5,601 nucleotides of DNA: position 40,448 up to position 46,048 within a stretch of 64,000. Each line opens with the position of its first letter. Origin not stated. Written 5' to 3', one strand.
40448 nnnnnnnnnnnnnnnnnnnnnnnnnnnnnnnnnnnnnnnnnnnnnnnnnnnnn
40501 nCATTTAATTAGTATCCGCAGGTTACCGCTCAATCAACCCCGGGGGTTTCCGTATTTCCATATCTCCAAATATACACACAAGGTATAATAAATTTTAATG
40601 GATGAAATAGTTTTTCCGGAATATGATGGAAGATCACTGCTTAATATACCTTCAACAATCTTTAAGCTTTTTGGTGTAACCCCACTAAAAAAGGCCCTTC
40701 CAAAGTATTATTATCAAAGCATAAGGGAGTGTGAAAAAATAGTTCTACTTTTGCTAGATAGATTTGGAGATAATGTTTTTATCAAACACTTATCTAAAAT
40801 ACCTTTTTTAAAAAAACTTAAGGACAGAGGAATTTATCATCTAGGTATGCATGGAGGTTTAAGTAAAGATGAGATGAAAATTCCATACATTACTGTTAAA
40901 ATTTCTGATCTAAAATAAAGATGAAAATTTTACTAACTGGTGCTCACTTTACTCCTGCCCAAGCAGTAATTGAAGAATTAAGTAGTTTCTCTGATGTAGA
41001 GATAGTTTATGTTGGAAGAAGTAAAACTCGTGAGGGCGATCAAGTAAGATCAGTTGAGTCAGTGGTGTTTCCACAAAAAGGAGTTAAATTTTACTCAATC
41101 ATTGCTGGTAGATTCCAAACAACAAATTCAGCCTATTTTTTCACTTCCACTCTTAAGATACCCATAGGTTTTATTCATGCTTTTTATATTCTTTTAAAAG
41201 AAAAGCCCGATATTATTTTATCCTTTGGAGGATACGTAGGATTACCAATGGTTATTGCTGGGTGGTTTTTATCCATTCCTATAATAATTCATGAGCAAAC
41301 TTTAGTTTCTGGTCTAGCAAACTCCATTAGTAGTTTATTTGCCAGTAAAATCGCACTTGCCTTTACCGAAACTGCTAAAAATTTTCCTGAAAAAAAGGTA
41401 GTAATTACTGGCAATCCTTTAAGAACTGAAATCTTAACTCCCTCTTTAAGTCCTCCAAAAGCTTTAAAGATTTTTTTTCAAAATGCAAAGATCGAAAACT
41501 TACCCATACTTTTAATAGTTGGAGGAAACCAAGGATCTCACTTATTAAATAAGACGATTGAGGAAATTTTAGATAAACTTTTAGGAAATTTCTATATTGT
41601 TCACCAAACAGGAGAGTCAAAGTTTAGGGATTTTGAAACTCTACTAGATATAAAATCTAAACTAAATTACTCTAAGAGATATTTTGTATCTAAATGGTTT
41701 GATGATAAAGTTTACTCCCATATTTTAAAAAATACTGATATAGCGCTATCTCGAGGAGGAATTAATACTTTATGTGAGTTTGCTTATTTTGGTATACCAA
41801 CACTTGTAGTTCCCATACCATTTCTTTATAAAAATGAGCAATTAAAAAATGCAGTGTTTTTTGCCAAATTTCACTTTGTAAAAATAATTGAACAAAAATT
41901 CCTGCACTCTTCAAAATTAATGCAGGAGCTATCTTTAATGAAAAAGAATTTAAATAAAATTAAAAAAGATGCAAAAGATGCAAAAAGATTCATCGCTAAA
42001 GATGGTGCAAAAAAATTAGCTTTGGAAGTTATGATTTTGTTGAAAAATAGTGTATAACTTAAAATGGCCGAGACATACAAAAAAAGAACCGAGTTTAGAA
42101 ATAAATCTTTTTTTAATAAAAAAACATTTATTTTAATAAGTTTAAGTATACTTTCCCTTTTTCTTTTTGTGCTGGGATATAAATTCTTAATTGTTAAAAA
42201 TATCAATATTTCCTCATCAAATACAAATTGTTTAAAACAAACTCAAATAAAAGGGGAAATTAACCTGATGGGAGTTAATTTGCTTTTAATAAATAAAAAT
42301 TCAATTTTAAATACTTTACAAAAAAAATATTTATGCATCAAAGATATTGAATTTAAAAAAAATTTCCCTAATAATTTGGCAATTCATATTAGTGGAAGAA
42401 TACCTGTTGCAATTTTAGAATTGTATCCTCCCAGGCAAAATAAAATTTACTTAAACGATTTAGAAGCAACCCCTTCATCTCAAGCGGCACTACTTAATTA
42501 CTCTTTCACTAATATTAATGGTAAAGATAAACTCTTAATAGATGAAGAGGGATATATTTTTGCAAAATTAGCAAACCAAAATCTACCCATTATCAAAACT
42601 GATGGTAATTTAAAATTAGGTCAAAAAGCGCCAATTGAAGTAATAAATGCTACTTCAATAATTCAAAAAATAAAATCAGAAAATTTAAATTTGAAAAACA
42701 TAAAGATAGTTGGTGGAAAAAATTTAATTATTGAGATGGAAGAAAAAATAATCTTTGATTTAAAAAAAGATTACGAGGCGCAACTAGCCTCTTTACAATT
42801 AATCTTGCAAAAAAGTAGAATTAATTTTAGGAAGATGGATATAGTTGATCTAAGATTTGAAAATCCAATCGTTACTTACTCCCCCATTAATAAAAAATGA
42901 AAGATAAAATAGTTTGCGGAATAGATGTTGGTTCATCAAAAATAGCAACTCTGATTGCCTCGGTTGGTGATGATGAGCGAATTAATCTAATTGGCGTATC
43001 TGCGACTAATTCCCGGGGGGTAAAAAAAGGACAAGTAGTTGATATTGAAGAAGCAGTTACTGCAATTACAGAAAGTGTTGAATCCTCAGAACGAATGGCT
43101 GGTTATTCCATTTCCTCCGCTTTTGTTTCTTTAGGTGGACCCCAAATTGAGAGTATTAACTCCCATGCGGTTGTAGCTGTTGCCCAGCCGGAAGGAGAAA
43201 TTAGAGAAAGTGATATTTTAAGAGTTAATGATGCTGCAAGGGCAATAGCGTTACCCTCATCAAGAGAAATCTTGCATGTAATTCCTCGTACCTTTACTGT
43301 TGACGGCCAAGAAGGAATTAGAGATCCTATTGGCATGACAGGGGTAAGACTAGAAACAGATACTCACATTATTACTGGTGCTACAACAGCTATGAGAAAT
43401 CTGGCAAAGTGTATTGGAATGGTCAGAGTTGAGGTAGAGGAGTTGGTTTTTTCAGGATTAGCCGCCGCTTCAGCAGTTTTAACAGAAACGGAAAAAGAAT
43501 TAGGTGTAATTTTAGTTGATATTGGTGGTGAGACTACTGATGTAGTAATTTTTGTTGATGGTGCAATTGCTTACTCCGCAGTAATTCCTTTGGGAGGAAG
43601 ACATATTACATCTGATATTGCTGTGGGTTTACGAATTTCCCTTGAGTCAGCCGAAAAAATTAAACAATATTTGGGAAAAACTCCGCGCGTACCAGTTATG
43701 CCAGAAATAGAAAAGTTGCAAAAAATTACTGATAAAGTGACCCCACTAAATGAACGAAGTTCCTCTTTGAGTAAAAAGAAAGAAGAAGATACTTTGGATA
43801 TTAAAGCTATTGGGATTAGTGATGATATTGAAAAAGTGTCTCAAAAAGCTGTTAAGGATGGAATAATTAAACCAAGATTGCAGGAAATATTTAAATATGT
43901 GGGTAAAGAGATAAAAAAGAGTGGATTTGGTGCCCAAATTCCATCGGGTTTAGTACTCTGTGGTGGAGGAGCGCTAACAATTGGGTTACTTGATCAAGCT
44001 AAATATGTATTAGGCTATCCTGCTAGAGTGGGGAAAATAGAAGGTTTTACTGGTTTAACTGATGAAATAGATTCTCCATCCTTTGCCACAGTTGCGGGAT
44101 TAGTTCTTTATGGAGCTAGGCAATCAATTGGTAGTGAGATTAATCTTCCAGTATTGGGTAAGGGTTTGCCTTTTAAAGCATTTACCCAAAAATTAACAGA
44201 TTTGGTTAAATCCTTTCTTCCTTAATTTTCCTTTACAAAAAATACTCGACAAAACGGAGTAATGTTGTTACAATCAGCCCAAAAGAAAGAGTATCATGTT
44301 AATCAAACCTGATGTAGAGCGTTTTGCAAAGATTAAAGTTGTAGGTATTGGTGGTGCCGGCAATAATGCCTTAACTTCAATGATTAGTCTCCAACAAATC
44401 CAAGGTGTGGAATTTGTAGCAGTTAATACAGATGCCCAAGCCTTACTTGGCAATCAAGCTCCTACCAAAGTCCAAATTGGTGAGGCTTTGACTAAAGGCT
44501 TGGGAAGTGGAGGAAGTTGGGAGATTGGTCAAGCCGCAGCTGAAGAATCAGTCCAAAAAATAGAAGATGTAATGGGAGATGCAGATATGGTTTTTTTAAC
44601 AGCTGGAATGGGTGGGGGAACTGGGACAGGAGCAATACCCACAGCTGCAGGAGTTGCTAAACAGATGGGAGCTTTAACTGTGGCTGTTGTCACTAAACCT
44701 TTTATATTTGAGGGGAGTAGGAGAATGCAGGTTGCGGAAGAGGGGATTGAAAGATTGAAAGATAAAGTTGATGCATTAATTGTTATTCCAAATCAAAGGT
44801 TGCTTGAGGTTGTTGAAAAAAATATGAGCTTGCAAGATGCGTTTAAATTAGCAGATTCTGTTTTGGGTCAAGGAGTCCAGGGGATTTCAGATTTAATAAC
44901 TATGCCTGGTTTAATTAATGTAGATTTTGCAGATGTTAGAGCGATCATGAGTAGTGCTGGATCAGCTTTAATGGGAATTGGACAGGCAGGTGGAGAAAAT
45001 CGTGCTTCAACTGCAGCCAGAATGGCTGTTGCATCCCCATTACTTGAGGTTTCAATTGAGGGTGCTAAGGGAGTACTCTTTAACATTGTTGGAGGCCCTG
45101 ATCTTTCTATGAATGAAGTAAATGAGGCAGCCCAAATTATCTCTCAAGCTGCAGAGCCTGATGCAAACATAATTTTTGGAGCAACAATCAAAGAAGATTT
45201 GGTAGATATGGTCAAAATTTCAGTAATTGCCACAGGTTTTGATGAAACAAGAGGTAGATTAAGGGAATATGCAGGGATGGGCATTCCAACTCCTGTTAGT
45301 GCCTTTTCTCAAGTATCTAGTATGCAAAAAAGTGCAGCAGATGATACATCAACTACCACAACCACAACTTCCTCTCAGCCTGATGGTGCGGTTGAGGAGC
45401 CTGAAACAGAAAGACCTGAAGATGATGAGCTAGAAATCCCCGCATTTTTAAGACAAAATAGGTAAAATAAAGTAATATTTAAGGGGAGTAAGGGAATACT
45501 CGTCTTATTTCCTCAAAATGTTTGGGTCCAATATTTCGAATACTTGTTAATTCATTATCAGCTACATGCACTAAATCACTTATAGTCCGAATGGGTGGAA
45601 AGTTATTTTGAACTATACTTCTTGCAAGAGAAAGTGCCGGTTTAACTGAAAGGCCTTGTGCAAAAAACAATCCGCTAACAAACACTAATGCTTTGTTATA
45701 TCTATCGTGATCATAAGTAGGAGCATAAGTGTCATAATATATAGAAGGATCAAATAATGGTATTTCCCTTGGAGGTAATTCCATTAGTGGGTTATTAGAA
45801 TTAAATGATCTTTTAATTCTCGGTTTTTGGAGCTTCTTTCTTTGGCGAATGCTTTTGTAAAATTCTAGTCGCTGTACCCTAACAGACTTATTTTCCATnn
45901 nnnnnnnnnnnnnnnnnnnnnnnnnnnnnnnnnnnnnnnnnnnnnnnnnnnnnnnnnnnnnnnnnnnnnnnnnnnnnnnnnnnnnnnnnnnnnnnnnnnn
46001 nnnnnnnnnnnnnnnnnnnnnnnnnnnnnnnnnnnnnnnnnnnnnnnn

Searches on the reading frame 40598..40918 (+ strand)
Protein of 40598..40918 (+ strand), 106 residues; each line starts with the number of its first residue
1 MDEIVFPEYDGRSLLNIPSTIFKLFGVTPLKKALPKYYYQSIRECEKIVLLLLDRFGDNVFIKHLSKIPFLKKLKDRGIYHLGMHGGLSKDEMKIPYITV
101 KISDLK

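Call 25: search_protein_families(library=pfam, proteins=[window:40598-40918:+], max_evalue=0.001)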
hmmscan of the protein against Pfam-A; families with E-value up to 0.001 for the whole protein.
window:40598-40918:+ (106 aa): 0 families

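Call 26: search_protein_families(library=phrogs, proteins=[window:40598-40918:+], max_evalue=0.1)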
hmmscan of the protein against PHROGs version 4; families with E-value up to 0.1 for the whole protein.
window:40598-40918:+ (106 aa): 0 families

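Call 37: search_protein_families(library=ncbifam, proteins=[window:40598-40918:+], max_evalue=1)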
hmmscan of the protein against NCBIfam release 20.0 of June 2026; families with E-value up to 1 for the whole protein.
window:40598-40918:+ (106 aa): 0 families

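Call 38: search_solved_structures(query=window:40598-40918:+, max_evalue=1)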
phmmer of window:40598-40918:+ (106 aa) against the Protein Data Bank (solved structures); distinct sequences matched with E-value up to 1: 0.

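Call 77: find_homologous_proteins(query=window:40598-40918:+, max_evalue=0.01)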
Query window:40598-40918:+ (106 aa): 1 proteins with E <= 0.01 among 9 candidates.
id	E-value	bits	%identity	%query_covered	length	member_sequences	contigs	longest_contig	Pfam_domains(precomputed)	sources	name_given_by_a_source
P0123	9.2e-64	230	100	100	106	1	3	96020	-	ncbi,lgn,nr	ncbi:hypothetical protein HYS91_03670 [Candidatus Daviesbacteria bacterium]|nr:hypothetical protein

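Call 81: find_encoding_contigs(protein=P0123, flank=10000, max_places=10)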
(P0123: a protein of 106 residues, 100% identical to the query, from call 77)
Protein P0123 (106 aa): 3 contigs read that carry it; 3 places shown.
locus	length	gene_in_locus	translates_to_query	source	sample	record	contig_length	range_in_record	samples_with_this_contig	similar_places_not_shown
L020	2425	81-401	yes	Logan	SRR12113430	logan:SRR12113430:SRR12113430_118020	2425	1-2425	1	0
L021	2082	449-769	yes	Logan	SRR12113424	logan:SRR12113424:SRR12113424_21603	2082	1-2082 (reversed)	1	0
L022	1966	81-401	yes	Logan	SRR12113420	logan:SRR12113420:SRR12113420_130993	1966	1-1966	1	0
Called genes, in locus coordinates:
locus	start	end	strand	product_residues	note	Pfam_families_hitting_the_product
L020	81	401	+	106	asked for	-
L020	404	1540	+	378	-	PF03033:Glyco_transf_28, PF04101:Glyco_tran_28_C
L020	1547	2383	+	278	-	PF03799:FtsQ_DivIB_C (weak)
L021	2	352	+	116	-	?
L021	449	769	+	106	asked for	-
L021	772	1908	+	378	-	PF03033:Glyco_transf_28, PF04101:Glyco_tran_28_C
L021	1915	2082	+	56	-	?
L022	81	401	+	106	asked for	-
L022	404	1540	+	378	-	PF03033:Glyco_transf_28, PF04101:Glyco_tran_28_C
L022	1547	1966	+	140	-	?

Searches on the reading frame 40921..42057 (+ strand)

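Call 25: search_protein_families(library=pfam, proteins=[window:40921-42057:+], max_evalue=0.001)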
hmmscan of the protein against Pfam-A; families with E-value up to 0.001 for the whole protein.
window:40921-42057:+ (378 aa): 2 families
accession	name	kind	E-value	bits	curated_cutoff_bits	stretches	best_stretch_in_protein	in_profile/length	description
PF04101.22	Glyco_tran_28_C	-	1.5e-24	87.3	22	1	197-365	2-165/166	Glycosyltransferase family 28 C-terminal domain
PF03033.26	Glyco_transf_28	-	7.8e-21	75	26.2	1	6-145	8-138/139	Glycosyltransferase family 28 N-terminal domain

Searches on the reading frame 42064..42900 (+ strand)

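Call 25: search_protein_families(library=pfam, proteins=[window:42064-42900:+], max_evalue=0.001)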
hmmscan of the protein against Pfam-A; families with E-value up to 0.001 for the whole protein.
window:42064-42900:+ (278 aa): 2 families
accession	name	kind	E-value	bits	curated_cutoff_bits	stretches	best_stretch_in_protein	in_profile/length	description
PF03799.20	FtsQ_DivIB_C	-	5.4e-06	27.7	21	1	152-264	6-114/114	Cell division protein FtsQ/DivIB, C-terminal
PF08478.15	POTRA_1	-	0.00021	22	23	1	44-110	3-67/69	POTRA domain, FtsQ-type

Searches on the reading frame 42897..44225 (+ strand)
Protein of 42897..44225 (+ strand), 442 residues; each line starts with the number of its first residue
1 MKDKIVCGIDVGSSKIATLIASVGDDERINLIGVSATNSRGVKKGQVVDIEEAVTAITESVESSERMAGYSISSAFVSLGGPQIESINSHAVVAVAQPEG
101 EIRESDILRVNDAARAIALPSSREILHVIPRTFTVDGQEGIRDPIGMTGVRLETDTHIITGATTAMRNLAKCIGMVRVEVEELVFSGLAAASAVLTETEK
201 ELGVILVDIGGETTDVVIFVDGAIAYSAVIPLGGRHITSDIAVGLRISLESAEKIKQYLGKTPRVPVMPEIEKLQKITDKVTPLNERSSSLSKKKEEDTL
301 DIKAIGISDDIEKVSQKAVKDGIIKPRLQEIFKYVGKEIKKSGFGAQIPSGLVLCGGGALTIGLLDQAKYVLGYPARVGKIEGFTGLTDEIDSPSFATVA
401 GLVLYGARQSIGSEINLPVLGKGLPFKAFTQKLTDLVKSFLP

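Call 25: search_protein_families(library=pfam, proteins=[window:42897-44225:+], max_evalue=0.001)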
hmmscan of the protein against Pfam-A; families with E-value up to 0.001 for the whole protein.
window:42897-44225:+ (442 aa): 6 families
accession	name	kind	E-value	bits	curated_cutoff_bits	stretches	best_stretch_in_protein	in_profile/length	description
PF14450.12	FtsA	-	1.7e-34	119.4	31.8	2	205-401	1-127/127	Cell division protein FtsA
PF02491.25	SHS2_FTSA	-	5.6e-30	104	25.4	1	81-160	1-79/79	SHS2 domain inserted in FTSA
PF11104.14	PilM_2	-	4e-07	29.7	27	1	189-257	167-235/340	Type IV pilus assembly protein PilM;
PF06277.17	EutA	-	8.3e-07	28.7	27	1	185-294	127-236/475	Ethanolamine utilisation protein EutA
PF06723.19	MreB_Mbl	-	9.3e-07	28.4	27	1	164-262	110-211/327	MreB/Mbl protein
PF01968.24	Hydantoinase_A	-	0.00041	20.1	22.9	0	181-226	55-103/291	Hydantoinase/oxoprolinase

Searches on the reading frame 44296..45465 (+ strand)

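Call 25: search_protein_families(library=pfam, proteins=[window:44296-45465:+], max_evalue=0.001)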
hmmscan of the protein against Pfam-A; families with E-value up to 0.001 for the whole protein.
window:44296-45465:+ (389 aa): 2 families
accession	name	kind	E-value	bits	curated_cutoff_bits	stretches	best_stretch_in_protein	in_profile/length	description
PF00091.31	Tubulin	-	8.6e-46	157.1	33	1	12-173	1-189/190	Tubulin/FtsZ family, GTPase domain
PF12327.13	FtsZ_C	-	1.2e-34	118.9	27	1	222-316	1-95/95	FtsZ family, C-terminal domain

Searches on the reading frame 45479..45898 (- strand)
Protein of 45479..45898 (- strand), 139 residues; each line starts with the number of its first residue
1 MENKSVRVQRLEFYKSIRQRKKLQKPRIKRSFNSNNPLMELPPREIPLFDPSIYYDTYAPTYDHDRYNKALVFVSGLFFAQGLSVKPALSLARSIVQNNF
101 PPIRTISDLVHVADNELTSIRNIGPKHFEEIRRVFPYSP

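Call 25: search_protein_families(library=pfam, proteins=[window:45479-45898:-], max_evalue=0.001)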
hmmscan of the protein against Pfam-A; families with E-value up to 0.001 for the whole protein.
window:45479-45898:- (139 aa): 1 family
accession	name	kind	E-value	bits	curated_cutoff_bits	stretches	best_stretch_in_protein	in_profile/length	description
PF03118.21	RNA_pol_A_CTD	-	9.5e-06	25.7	23.8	1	103-133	33-63/67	Bacterial RNA polymerase, alpha chain C terminal domain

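Call 26: search_protein_families(library=phrogs, proteins=[window:45479-45898:-], max_evalue=0.1)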
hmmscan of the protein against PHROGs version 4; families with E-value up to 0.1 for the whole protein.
window:45479-45898:- (139 aa): 0 families

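Call 37: search_protein_families(library=ncbifam, proteins=[window:45479-45898:-], max_evalue=1)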
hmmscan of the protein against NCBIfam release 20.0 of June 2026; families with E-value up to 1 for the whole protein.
window:45479-45898:- (139 aa): 7 families
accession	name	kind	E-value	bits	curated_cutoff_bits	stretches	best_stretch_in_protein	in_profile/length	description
NF003519.0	PRK05182.2-5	equivalog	0.001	18.1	277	1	103-133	275-305/320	DNA-directed RNA polymerase subunit alpha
NF003517.0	PRK05182.2-3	equivalog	0.0017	17.4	356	1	102-134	278-310/344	DNA-directed RNA polymerase subunit alpha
TIGR02027.1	rpoA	equivalog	0.0018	17.5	227.8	1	103-133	256-286/298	DNA-directed RNA polymerase subunit alpha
NF003513.0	PRK05182.1-2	equivalog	0.014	14.3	302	1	103-134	276-307/338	DNA-directed RNA polymerase subunit alpha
NF003514.0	PRK05182.1-4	equivalog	0.022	13.4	434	1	103-133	269-299/338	DNA-directed RNA polymerase subunit alpha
NF003516.0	PRK05182.2-2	equivalog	0.11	11.7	353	1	103-131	267-295/315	DNA-directed RNA polymerase subunit alpha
NF003515.0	PRK05182.2-1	equivalog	0.23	10.7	406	1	103-133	271-301/314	DNA-directed RNA polymerase subunit alpha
